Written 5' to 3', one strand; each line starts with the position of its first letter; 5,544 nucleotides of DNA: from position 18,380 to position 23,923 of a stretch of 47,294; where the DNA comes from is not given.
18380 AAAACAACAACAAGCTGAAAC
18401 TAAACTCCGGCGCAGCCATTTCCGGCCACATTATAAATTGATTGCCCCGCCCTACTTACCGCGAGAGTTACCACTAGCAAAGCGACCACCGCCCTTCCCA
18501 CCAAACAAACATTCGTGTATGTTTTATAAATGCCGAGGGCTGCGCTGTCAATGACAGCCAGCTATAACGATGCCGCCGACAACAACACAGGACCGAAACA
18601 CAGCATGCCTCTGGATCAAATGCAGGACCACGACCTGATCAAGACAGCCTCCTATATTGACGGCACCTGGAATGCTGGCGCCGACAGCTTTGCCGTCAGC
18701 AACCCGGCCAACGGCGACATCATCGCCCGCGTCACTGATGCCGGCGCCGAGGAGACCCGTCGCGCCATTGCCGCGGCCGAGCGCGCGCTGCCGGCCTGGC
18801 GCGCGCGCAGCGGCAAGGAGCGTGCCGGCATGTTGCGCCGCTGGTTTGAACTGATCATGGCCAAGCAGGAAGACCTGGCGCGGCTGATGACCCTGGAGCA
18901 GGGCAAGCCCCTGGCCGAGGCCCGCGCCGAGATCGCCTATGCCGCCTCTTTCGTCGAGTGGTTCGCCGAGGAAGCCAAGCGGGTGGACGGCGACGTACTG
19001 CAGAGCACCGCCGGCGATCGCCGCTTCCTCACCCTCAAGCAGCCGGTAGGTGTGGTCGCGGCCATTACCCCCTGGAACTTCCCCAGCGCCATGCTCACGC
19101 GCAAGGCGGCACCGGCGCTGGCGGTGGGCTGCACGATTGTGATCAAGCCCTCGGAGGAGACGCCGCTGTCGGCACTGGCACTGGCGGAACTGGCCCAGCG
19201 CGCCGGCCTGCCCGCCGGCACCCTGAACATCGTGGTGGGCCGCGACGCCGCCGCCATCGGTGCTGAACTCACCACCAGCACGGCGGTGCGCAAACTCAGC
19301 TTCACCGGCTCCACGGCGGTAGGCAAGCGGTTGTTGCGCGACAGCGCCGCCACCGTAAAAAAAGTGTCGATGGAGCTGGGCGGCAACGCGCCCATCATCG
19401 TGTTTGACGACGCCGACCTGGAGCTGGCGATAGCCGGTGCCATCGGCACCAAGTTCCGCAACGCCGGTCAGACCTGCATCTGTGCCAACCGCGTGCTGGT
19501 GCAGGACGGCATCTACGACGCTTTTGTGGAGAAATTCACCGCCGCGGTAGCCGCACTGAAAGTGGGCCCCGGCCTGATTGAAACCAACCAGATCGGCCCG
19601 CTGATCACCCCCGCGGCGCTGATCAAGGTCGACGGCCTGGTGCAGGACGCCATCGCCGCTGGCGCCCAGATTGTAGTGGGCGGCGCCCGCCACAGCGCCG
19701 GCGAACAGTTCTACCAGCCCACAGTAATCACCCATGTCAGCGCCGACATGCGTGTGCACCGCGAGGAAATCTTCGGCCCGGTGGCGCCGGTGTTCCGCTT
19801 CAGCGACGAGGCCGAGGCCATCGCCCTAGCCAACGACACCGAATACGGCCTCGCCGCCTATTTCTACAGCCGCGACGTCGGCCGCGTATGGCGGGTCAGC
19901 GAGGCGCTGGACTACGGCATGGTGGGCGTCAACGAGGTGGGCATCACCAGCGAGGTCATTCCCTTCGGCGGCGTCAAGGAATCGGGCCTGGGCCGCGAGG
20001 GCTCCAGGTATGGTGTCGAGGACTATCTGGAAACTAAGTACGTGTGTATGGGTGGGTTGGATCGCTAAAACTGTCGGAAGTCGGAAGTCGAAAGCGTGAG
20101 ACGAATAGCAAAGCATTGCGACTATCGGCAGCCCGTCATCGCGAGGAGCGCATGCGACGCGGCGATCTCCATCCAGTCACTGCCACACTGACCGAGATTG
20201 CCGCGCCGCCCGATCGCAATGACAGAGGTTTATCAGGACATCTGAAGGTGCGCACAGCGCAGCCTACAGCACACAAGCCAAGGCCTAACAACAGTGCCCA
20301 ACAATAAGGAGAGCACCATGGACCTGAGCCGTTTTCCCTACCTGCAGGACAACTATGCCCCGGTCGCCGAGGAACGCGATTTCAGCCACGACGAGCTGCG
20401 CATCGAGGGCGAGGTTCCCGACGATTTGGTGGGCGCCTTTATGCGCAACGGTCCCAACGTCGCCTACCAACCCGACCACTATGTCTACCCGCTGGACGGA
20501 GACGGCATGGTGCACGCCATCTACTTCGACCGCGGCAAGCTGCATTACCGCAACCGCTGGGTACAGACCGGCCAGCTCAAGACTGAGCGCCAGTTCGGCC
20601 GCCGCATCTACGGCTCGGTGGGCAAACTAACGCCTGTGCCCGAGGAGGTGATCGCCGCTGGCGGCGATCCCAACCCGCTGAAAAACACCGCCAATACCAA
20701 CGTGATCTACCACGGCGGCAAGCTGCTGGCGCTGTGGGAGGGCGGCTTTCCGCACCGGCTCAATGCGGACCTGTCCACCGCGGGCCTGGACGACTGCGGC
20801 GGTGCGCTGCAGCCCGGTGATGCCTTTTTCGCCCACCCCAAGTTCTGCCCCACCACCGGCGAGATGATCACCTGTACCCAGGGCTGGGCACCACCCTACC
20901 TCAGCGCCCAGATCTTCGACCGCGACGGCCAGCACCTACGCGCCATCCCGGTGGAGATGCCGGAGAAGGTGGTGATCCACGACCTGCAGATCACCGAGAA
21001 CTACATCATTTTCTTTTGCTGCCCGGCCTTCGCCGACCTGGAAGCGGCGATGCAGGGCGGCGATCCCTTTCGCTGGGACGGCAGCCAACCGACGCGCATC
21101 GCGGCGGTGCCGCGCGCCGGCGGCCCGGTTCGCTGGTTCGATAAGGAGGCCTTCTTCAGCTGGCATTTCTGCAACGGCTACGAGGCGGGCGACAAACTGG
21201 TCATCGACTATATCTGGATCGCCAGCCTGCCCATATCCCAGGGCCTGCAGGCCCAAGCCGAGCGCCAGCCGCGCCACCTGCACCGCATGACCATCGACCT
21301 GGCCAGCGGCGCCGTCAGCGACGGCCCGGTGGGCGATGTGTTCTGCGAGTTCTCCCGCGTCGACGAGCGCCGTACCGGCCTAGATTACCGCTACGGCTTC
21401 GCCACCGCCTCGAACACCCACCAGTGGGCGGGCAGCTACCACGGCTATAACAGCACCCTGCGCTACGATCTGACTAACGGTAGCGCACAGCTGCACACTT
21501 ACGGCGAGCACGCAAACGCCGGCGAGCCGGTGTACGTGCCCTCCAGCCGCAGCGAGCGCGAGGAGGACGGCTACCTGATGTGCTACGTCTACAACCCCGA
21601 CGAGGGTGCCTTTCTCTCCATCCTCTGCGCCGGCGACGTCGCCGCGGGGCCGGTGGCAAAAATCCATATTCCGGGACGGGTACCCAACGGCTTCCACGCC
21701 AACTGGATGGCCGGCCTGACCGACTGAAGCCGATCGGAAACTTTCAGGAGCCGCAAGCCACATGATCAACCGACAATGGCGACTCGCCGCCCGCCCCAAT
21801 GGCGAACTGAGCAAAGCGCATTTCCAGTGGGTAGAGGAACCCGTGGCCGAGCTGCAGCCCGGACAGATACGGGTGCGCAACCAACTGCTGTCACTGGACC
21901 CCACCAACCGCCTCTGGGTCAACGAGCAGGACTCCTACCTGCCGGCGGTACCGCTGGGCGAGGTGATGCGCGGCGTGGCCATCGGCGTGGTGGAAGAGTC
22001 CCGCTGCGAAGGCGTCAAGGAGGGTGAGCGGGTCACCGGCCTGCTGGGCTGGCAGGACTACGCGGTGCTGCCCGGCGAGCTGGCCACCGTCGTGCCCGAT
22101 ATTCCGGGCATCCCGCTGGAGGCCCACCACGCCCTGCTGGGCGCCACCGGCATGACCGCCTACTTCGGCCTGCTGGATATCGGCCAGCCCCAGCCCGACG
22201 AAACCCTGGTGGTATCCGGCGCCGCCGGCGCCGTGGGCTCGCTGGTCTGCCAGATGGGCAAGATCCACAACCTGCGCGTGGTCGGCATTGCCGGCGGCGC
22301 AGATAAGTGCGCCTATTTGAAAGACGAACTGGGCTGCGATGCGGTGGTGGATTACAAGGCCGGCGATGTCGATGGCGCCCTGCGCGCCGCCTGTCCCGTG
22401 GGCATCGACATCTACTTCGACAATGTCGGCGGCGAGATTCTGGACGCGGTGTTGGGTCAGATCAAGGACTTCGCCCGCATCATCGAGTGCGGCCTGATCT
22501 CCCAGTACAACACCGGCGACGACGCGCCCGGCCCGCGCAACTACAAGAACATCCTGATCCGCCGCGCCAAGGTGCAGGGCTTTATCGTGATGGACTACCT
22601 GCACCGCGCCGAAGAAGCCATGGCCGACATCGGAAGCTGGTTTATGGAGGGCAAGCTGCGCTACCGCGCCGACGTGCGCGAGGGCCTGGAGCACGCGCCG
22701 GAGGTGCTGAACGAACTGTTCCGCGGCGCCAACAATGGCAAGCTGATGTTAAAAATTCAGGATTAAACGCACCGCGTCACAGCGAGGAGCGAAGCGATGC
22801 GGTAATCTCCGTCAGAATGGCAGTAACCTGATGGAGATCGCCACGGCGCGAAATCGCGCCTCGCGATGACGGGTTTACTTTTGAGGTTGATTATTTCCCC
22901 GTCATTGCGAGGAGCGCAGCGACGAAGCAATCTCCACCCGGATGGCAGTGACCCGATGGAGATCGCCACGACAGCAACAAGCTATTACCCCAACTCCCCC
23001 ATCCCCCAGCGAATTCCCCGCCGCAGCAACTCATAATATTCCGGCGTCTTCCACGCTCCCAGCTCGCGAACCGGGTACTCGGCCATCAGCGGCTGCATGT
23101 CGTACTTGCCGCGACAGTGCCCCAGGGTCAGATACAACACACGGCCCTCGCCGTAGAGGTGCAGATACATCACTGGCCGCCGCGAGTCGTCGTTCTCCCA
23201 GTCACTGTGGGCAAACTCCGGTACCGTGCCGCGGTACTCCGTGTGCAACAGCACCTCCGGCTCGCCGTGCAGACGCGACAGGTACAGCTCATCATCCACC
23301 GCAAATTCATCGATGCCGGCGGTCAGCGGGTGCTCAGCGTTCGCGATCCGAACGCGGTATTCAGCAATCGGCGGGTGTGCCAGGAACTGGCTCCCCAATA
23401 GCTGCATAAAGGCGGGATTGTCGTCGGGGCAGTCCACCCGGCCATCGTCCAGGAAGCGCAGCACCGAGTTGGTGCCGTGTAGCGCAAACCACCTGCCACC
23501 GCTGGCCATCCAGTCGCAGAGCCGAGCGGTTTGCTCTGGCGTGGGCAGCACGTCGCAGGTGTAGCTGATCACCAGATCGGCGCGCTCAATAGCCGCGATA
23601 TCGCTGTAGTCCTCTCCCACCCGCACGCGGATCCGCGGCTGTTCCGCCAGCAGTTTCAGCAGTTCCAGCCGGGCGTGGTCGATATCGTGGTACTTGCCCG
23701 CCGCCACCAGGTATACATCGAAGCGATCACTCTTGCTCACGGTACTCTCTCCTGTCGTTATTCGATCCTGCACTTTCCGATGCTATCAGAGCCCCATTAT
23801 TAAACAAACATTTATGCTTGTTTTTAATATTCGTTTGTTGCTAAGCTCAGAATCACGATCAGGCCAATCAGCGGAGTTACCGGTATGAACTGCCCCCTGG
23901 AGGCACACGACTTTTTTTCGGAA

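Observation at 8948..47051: An AT-rich inverted repeat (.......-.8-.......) occurs 8 times, always in a promoter region of the catabolic cluster, suggesting a single-regulator regulon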

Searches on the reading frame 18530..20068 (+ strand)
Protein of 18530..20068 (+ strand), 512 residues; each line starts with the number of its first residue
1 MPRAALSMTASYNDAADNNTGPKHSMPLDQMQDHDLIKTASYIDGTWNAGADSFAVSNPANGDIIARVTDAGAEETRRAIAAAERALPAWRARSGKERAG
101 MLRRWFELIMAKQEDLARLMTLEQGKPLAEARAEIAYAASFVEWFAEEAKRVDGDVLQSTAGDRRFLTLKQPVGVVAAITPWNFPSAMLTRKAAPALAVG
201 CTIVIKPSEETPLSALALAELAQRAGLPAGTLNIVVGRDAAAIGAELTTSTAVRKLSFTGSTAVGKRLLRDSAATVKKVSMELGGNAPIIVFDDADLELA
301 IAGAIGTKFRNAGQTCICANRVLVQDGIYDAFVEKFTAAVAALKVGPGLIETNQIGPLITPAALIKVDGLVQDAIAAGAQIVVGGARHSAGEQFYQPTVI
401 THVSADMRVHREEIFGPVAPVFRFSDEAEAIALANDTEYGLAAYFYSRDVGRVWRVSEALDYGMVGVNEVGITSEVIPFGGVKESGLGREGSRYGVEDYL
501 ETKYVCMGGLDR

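Call 7: search_protein_families(library=pfam, proteins=[window:18530-20068:+])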
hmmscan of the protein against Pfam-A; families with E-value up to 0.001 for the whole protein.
window:18530-20068:+ (512 aa): 1 family
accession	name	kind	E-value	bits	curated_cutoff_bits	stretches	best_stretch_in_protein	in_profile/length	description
PF00171.27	Aldedh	-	1.9e-171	571.1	23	1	51-505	5-461/461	Aldehyde dehydrogenase family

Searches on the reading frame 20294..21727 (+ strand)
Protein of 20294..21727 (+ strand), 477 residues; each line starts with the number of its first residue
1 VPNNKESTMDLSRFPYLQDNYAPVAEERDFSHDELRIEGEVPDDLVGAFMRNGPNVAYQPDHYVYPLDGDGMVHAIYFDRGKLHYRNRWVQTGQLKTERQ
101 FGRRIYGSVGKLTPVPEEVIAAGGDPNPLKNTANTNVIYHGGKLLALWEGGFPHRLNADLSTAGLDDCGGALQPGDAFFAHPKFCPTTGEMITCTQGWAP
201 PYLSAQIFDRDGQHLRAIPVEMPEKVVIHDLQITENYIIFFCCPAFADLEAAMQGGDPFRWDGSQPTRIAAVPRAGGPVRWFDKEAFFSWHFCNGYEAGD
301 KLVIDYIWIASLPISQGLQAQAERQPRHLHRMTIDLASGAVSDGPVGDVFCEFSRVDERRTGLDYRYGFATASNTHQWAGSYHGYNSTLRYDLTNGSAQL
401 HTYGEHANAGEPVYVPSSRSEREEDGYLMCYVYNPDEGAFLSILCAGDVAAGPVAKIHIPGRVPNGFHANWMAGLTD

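Call 7: search_protein_families(library=pfam, proteins=[window:20294-21727:+])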
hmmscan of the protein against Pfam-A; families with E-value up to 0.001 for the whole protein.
window:20294-21727:+ (477 aa): 1 family
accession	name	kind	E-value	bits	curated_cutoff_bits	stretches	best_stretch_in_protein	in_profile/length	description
PF03055.21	RPE65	-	1.7e-115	387.2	27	1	22-472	2-468/469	Retinal pigment epithelial membrane protein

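Call 19: search_protein_families(library=ncbifam, proteins=[window:20294-21727:+], max_evalue=0.00001)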
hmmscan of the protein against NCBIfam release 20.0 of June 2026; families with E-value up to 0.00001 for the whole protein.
window:20294-21727:+ (477 aa): 3 families
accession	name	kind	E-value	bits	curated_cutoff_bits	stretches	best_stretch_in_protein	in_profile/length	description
NF052295.1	CarotCleavDioxg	equivalog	6.8e-84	282.1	675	1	12-473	21-466/467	8'-apo-carotenoid 13,14-cleaving dioxygenase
NF053778.1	LigStilDioxAlpha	equivalog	1.4e-71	241.6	800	1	33-472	24-479/480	lignostilbene-alpha,beta-dioxygenase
NF053780.1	LigStilDioxNov2Alpha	equivalog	2.6e-58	197.6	650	1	23-473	14-477/482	lignostilbene-alpha,beta-dioxygenase NOV2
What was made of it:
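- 18530..22766 (+): Regulated unit: aldehyde dehydrogenase, RPE65-family carotenoid/stilbene cleavage oxygenase, enone (alkenal) reductase-like. Calls 7, 19.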

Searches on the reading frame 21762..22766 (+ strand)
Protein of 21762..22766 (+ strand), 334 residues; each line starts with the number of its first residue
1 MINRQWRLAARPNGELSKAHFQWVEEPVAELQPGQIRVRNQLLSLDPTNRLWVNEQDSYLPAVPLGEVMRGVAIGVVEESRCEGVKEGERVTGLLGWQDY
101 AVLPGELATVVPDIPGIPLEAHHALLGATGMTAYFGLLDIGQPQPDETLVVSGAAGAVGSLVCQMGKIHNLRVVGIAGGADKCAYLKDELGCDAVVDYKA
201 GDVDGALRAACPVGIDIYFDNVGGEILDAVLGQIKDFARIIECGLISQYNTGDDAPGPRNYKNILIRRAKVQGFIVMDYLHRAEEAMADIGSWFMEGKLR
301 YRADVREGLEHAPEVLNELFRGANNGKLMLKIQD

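Call 7: search_protein_families(library=pfam, proteins=[window:21762-22766:+])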
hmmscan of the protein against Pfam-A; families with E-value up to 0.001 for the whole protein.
window:21762-22766:+ (334 aa): 3 families
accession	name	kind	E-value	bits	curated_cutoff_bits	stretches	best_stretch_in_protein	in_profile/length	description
PF16884.10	ADH_N_2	-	3.1e-32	111.2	31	1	4-107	1-104/108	N-terminal domain of oxidoreductase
PF00107.32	ADH_zinc_N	-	2.5e-18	66.7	31.8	1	157-287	1-124/129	Zinc-binding dehydrogenase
PF13602.12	ADH_zinc_N_2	-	1.9e-10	42.2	27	1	190-329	1-133/134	Zinc-binding dehydrogenase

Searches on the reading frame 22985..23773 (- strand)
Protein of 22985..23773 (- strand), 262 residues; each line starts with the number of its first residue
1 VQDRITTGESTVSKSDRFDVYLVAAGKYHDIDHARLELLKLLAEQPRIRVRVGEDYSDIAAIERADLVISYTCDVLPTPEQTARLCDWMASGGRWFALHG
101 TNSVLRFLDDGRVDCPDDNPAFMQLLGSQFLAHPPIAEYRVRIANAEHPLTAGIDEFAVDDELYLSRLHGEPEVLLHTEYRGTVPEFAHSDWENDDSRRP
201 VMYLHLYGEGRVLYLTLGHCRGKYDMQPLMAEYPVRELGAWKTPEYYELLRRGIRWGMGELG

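Call 8: search_protein_families(library=pfam, proteins=[window:22985-23773:-])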
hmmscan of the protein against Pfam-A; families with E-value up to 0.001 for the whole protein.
window:22985-23773:- (262 aa): 2 families
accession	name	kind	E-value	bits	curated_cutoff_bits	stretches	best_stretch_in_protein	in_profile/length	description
PF06283.17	ThuA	-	1.3e-20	75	33.4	1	26-227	10-196/209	Trehalose utilisation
PF14258.12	DUF4350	-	0.00023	21.9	30.4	1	39-216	13-158/181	Domain of unknown function (DUF4350)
